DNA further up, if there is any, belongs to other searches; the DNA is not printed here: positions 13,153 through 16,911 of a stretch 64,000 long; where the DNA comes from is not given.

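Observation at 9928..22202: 12-kb accessory block between the inward-pointing 3' ends of tRNA-Asn and tRNA-Pro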

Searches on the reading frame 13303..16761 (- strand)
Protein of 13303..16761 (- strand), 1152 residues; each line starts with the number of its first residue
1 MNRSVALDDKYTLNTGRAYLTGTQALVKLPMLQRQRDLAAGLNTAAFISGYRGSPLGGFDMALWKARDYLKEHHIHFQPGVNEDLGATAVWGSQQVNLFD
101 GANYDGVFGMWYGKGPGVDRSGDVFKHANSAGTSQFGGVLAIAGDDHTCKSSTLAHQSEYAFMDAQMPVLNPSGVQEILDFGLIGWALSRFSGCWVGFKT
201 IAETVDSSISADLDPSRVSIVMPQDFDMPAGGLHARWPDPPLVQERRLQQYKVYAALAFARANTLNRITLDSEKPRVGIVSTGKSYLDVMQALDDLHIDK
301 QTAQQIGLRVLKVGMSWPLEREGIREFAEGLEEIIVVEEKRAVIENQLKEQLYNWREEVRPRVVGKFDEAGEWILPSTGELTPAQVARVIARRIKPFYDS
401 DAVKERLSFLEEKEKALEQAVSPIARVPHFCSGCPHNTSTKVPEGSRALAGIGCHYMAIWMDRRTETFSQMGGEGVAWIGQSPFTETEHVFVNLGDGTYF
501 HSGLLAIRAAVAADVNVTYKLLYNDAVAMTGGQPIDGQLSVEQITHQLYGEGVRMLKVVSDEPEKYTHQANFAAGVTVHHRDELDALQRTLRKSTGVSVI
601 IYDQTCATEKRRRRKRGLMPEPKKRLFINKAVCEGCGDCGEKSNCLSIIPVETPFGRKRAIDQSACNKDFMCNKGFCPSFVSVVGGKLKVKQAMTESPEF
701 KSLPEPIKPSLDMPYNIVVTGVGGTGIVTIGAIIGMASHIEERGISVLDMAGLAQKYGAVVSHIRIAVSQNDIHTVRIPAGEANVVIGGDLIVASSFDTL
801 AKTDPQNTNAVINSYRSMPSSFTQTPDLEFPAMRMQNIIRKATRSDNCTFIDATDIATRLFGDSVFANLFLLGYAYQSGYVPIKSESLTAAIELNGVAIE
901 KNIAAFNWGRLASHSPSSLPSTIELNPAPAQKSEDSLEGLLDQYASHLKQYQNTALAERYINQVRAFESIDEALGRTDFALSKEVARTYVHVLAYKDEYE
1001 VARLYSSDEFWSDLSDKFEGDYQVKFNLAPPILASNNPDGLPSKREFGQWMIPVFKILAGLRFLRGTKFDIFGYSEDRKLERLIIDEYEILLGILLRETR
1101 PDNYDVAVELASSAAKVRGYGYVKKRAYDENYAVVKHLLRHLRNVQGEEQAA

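Call 4: search_protein_families(library=pfam, proteins=[window:13303-16761:-])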
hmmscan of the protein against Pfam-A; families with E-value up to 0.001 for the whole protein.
window:13303-16761:- (1152 aa): 3 families
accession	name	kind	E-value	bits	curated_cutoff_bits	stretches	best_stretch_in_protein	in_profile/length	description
PF20169.3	DUF6537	-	6.3e-57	193.2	27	1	940-1130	4-196/203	Family of unknown function (DUF6537)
PF01558.24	POR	-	1.7e-17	64.5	27.4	1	723-909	1-171/173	Pyruvate ferredoxin/flavodoxin oxidoreductase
PF02775.26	TPP_enzyme_C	-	1.3e-06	28.7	21.9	1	451-600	1-149/151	Thiamine pyrophosphate enzyme, C-terminal TPP binding domain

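Call 5: search_protein_families(library=ncbifam, proteins=[window:13303-16761:-])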
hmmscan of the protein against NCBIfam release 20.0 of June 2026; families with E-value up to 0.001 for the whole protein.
window:13303-16761:- (1152 aa): 19 families
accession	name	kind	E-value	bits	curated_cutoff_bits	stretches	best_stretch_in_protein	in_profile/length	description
NF009588.0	PRK13029.1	subfamily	0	1680.3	952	1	3-1145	14-1179/1196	indolepyruvate ferredoxin oxidoreductase family protein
NF009589.0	PRK13030.1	subfamily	0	1626.5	816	1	4-1147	15-1162/1170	indolepyruvate ferredoxin oxidoreductase family protein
TIGR03336.1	IOR_alpha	equivalog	8.5e-44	149.8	650.9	1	101-674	64-588/595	indolepyruvate ferredoxin oxidoreductase subunit alpha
NF005322.0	PRK06853.1-2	equivalog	1.7e-21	76.9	237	1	715-915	6-195/197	indolepyruvate oxidoreductase subunit beta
TIGR03334.1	IOR_beta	equivalog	2.3e-19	70.1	205.8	1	715-910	1-188/189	indolepyruvate ferredoxin oxidoreductase subunit beta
NF005323.0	PRK06853.1-3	equivalog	3.2e-19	69.6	238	1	713-910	5-192/197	indolepyruvate oxidoreductase subunit beta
NF004915.0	PRK06274.1-1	equivalog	9.8e-17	61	274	1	713-909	1-188/194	indolepyruvate oxidoreductase subunit beta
NF005324.0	PRK06853.1-4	equivalog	1.9e-15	57.2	222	1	713-912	1-188/196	indolepyruvate oxidoreductase subunit beta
NF005326.0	PRK06853.1-6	equivalog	7e-15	55.4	348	1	715-910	4-193/202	indolepyruvate oxidoreductase subunit beta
NF006179.0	PRK08312.1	subfamily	1.8e-14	53.7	348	1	714-1005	11-323/514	indolepyruvate oxidoreductase subunit beta family protein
NF004918.0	PRK06274.1-4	equivalog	2.5e-14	53.5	278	1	713-893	1-170/202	indolepyruvate oxidoreductase subunit beta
NF005327.0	PRK06853.2-1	equivalog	5.3e-14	52.5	242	1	716-907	5-179/194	indolepyruvate oxidoreductase subunit beta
NF005325.0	PRK06853.1-5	equivalog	8.1e-13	48.5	230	1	715-910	4-188/192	indolepyruvate oxidoreductase subunit beta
NF004917.0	PRK06274.1-3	equivalog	1.3e-10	41.5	284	1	713-894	1-172/203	indolepyruvate oxidoreductase subunit beta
NF005328.0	PRK06853.2-2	equivalog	1.4e-10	41.2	240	1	716-909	5-179/192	indolepyruvate oxidoreductase subunit beta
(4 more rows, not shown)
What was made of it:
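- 13303..16761 (-): Fused indolepyruvate:ferredoxin oxidoreductase family gene (1152 aa). It is an ancestral neighbour of tRNA-Asn-uvrB in this clade. NCBIfam NF009588 scores 1680 bits (call 5).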

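Call 13: find_encoding_contigs(protein=window:13303-16761:-, flank=10000, max_places=10)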
Protein window:13303-16761:- (1152 aa): 1 contig read that carries it; 1 place shown.
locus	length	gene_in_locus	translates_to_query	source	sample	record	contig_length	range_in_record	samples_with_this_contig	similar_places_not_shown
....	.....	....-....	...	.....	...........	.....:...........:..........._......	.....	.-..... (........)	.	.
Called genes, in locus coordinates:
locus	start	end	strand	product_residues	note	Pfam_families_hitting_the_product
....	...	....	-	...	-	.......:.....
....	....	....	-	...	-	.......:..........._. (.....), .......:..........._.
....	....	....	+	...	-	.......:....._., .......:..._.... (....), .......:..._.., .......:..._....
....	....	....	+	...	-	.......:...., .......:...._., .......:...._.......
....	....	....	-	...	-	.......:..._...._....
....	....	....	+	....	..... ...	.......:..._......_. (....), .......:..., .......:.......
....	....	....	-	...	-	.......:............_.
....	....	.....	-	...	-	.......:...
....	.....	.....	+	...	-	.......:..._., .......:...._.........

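Call 58: search_protein_families(library=padloc, proteins=[window:13303-16761:-], max_evalue=0.001)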
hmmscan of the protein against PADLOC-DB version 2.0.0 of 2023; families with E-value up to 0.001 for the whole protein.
window:13303-16761:- (1152 aa): 0 families

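Call 59: search_protein_families(library=phrogs, proteins=[window:13303-16761:-], max_evalue=0.001)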
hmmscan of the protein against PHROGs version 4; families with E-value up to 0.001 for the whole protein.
window:13303-16761:- (1152 aa): 0 families
